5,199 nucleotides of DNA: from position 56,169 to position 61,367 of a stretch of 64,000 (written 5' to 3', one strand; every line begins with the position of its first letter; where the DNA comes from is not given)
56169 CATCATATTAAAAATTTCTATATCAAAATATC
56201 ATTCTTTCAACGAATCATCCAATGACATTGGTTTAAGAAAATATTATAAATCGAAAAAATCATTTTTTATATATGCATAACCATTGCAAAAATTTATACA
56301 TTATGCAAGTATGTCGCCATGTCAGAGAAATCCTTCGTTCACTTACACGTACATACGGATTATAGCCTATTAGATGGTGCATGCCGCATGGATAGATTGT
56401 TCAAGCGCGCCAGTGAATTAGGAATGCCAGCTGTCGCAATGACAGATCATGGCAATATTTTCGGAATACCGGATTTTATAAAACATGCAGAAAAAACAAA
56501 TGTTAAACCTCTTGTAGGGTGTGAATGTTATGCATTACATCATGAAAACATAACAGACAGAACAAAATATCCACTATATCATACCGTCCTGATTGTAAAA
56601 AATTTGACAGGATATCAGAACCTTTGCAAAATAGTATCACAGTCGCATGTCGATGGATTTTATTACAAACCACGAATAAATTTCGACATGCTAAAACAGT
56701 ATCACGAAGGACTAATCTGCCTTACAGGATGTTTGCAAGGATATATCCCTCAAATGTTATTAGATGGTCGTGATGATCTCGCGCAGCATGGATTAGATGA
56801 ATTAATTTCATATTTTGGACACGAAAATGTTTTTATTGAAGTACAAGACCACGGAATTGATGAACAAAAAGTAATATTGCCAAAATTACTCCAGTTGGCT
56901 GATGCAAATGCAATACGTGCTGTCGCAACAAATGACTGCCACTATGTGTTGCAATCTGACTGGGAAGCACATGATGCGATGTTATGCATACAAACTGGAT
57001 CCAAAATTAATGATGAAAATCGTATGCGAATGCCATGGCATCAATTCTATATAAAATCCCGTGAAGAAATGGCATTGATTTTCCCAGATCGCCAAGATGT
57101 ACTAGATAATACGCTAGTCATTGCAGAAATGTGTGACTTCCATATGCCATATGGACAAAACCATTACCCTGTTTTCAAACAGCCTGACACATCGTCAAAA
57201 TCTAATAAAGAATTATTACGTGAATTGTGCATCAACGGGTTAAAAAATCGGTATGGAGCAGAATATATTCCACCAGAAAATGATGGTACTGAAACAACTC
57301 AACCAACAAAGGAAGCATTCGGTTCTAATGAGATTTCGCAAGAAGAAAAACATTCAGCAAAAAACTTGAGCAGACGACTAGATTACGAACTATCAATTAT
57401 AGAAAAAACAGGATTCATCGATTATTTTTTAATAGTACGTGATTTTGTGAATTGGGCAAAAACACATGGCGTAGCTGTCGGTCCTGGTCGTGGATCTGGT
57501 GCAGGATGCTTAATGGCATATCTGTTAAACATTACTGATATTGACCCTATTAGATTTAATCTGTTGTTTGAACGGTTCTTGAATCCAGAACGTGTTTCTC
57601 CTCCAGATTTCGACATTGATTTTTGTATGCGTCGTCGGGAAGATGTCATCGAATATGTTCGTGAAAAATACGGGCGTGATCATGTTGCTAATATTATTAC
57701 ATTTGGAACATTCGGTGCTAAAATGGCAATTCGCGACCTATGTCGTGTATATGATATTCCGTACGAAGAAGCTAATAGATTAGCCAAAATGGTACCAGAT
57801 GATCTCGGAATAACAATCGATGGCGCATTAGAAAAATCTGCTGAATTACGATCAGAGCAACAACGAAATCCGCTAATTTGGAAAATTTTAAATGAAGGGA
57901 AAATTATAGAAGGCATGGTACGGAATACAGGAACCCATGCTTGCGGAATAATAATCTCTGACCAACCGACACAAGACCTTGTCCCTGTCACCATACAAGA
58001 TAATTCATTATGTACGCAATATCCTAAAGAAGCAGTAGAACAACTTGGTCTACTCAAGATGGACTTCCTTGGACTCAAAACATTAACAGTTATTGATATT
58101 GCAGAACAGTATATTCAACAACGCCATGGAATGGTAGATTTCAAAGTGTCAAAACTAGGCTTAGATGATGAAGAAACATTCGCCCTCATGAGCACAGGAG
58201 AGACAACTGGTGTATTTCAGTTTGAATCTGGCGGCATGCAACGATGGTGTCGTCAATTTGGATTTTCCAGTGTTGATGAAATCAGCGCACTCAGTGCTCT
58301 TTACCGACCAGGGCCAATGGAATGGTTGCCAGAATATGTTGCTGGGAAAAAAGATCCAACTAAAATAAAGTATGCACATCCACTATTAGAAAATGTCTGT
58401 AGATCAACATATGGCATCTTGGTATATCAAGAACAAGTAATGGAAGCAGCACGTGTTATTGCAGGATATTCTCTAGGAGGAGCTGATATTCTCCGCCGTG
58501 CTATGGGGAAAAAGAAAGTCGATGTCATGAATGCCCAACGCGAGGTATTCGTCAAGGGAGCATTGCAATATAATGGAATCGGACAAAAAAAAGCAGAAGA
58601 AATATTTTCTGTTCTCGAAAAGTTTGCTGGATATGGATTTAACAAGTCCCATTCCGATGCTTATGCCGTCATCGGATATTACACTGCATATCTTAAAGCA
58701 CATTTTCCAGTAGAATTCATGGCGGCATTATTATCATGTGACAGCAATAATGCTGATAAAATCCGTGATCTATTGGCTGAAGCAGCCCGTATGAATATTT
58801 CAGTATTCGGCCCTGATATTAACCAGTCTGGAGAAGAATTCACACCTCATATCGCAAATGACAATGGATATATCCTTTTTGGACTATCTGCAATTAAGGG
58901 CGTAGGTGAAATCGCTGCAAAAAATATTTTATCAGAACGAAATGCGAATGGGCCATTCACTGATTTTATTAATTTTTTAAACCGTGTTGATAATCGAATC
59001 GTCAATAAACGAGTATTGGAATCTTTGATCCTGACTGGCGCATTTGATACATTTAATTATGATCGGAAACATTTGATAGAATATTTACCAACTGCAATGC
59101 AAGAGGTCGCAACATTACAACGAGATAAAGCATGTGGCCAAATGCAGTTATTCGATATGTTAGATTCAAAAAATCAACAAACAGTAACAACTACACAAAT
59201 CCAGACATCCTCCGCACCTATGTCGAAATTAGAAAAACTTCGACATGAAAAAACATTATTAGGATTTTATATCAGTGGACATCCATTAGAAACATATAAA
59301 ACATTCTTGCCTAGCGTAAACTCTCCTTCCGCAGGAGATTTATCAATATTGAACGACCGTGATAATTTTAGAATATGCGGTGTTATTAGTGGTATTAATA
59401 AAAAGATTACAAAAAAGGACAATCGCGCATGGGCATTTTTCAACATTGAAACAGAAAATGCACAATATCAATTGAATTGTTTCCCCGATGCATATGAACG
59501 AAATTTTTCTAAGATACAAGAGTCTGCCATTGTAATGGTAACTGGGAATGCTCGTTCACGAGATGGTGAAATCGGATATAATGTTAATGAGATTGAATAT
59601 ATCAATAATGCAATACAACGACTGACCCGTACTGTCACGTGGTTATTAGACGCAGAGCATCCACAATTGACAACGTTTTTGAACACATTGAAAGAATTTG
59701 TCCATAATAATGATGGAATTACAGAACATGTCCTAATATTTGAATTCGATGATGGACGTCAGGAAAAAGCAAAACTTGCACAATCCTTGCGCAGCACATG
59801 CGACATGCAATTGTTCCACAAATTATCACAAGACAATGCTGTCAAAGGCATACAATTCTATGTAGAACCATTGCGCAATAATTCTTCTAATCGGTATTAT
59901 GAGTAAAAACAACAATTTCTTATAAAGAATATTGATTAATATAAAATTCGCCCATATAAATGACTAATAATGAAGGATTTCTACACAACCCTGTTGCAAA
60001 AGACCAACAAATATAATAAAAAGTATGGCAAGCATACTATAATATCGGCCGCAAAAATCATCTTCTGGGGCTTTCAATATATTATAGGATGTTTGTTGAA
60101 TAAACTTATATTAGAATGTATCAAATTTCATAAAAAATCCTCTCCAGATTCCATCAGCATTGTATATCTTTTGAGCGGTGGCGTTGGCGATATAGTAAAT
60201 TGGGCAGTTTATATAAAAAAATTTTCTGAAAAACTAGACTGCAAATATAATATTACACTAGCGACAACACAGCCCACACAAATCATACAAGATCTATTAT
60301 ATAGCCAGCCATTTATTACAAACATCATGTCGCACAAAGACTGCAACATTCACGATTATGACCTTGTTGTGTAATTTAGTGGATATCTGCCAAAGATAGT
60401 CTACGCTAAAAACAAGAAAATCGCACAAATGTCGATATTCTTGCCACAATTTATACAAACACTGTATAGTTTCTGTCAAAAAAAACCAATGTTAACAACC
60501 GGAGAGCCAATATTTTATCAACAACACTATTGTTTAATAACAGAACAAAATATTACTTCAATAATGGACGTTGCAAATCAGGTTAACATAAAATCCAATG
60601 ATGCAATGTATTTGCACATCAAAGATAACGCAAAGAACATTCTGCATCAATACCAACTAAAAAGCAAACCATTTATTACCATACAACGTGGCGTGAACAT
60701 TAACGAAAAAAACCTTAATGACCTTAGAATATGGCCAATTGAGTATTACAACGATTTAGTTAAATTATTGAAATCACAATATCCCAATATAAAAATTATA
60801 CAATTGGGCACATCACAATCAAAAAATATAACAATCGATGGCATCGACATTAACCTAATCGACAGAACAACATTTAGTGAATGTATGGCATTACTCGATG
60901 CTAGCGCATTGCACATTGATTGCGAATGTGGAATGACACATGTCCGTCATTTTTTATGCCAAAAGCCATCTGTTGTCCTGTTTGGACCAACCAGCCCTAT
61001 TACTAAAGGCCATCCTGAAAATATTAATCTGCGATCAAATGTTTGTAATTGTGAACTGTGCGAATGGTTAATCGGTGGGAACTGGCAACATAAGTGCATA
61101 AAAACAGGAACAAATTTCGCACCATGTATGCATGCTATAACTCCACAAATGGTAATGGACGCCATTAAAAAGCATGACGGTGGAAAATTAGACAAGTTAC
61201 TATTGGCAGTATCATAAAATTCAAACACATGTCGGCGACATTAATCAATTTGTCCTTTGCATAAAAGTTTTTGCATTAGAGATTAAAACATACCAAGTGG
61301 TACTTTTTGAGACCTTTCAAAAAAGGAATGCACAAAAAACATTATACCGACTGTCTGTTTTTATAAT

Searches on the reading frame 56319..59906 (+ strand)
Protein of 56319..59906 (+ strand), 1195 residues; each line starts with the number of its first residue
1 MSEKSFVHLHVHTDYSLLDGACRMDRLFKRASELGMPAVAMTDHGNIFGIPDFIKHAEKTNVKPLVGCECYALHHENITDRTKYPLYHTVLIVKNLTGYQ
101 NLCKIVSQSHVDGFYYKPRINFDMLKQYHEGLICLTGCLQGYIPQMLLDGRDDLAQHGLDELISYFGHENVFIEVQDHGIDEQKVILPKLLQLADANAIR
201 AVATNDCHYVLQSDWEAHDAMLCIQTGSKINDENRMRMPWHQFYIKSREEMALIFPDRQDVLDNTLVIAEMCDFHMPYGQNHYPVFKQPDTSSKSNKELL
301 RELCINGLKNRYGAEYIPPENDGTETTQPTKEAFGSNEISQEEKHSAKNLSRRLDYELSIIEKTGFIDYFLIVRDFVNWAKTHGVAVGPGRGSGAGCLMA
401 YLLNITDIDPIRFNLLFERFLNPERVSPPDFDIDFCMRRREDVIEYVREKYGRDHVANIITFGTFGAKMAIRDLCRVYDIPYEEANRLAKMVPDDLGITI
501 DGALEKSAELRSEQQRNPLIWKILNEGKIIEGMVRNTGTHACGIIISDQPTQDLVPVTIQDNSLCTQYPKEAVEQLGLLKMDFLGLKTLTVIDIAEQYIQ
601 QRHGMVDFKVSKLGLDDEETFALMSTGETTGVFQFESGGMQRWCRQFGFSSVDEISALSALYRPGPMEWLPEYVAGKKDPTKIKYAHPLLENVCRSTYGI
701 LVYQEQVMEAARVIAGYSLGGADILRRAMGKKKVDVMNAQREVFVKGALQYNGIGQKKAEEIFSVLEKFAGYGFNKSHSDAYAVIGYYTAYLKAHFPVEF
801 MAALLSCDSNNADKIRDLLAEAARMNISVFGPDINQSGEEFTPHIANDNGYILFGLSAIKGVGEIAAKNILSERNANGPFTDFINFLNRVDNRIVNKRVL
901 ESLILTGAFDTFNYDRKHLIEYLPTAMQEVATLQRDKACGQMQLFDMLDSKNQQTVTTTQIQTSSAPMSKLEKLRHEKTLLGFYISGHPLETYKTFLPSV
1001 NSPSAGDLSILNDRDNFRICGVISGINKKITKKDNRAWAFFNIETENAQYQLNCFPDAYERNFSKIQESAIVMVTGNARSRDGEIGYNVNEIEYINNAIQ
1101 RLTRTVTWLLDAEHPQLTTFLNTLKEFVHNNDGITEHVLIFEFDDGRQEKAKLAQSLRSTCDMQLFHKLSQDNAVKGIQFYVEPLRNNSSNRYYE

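Call 20: search_protein_families(library=pfam, proteins=[window:56319-59906:+], max_evalue=0.001)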
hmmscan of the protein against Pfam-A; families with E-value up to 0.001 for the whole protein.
window:56319-59906:+ (1195 aa): 6 families
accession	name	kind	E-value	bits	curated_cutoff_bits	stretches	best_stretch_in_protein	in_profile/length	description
PF07733.18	DNA_pol3_alpha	-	4.7e-96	321.8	23.9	1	299-585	2-260/260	Bacterial DNA polymerase III alpha NTPase domain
PF02811.25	PHP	-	2e-55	188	26.4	1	8-178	1-164/164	PHP domain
PF17657.6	DNA_pol3_finger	-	4.4e-52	176.2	22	1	588-750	1-164/166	Bacterial DNA polymerase III alpha subunit finger domain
PF14579.12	HHH_6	-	3.1e-29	101.4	25.6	1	827-919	2-90/90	Helix-hairpin-helix motif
PF01336.31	tRNA_anti-codon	-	6.1e-09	36.1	27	1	1018-1093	2-73/75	OB-fold nucleic acid binding domain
PF12836.13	HHH_3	-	0.00037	21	27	0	856-883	16-43/65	Helix-hairpin-helix motif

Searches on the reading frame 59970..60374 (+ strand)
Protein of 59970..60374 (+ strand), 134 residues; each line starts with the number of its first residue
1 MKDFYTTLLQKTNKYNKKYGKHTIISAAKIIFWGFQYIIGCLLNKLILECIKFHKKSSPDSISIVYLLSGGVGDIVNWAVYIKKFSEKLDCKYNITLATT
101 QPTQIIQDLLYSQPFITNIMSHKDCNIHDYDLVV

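Call 20: search_protein_families(library=pfam, proteins=[window:59970-60374:+], max_evalue=0.001)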
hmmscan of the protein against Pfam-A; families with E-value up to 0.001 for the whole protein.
window:59970-60374:+ (134 aa): 0 families

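Call 83: search_protein_families(library=ncbifam, proteins=[window:59970-60374:+], max_evalue=0.01)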
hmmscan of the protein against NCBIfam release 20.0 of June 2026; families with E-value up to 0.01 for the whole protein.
window:59970-60374:+ (134 aa): 1 family
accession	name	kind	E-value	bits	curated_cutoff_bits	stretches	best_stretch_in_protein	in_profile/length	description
TIGR04414.1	hepto_Aah_TibC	equivalog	0.00017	20.6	200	1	54-123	76-144/374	autotransporter strand-loop-strand O-heptosyltransferase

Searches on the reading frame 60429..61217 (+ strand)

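Call 20: search_protein_families(library=pfam, proteins=[window:60429-61217:+], max_evalue=0.001)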
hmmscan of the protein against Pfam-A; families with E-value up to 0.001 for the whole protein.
window:60429-61217:+ (262 aa): 2 families
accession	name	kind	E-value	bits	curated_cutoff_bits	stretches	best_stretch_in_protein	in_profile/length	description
PF01075.23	Glyco_transf_9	-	6.7e-08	32.6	22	1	52-193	76-217/247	Glycosyltransferase family 9 (heptosyltransferase)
PF17540.7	DUF5457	-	0.00096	19.6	25.2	0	9-97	11-86/89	Family of unknown function (DUF5457)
